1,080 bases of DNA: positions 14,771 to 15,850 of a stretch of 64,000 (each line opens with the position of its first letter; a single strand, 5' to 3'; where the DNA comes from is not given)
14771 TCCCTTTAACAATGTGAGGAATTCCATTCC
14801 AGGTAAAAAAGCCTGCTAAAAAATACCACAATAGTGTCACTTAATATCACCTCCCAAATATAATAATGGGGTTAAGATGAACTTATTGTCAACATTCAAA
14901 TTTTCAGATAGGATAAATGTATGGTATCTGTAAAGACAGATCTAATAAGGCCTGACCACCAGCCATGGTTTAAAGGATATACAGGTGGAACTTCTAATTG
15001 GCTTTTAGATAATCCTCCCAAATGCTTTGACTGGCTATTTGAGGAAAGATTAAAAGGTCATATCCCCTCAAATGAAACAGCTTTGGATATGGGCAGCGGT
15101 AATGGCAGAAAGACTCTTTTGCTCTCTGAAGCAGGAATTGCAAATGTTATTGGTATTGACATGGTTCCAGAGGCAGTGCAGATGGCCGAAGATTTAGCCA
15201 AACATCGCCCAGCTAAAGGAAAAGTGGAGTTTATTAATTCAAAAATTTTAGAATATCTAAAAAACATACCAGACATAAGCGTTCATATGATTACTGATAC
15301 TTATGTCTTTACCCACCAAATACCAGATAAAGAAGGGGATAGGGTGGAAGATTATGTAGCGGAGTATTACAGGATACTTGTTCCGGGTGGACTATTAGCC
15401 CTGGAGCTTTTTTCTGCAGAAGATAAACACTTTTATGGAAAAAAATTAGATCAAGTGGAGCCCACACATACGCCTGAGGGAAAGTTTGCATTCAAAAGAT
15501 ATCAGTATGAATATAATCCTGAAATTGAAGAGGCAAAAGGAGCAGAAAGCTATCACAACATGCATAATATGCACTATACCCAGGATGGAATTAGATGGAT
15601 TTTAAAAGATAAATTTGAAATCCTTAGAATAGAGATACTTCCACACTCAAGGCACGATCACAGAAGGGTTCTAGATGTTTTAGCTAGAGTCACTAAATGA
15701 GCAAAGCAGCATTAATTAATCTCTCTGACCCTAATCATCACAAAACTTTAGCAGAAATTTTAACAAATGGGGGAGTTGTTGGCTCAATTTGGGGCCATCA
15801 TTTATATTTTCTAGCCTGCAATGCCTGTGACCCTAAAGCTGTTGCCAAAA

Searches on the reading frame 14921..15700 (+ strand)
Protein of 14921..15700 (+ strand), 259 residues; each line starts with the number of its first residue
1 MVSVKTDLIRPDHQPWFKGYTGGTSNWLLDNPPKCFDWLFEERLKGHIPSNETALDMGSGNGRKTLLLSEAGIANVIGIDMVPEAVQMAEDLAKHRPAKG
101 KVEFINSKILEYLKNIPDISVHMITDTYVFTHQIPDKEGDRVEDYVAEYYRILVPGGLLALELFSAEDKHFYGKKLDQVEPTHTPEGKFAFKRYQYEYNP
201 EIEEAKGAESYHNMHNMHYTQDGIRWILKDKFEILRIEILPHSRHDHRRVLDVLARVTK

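Call 18: find_encoding_contigs(protein=window:14921-15700:+, flank=10000, max_places=2)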
Protein window:14921-15700:+ (259 aa): 23 contigs read that carry it; 2 places shown.
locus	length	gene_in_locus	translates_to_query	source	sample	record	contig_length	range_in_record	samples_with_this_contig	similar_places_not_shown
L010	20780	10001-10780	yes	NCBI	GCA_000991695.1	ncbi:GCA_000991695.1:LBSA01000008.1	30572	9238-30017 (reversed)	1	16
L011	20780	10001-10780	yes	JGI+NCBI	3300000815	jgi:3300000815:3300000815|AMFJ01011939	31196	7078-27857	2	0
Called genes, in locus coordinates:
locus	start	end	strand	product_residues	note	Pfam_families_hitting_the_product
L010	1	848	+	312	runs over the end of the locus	PF03741:TerC, PF04332:DUF475, PF03741:TerC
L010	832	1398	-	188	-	-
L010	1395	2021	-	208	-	PF13238:AAA_18 (weak)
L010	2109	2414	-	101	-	-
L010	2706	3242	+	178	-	PF20803:PaaX_M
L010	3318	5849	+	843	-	PF17900:Peptidase_M1_N, PF01433:Peptidase_M1, PF11838:ERAP1_C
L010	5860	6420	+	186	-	PF08207:EFP_N, PF01132:EFP, PF09285:Elong-fact-P_C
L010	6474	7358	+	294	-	PF00483:NTP_transferase, PF12804:NTP_transf_3 (weak)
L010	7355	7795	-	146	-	-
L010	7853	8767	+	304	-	PF01790:LGT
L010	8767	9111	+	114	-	PF01258:zf-dskA_traR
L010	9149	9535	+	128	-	PF00072:Response_reg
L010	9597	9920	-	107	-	-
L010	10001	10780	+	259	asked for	PF13489:Methyltransf_23 (weak), PF13847:Methyltransf_31, PF08241:Methyltransf_11, PF13649:Methyltransf_25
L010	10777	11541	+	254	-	PF01300:Sua5_yciO_yrdC (weak)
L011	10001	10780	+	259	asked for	PF13489:Methyltransf_23 (weak), PF13847:Methyltransf_31, PF08241:Methyltransf_11, PF13649:Methyltransf_25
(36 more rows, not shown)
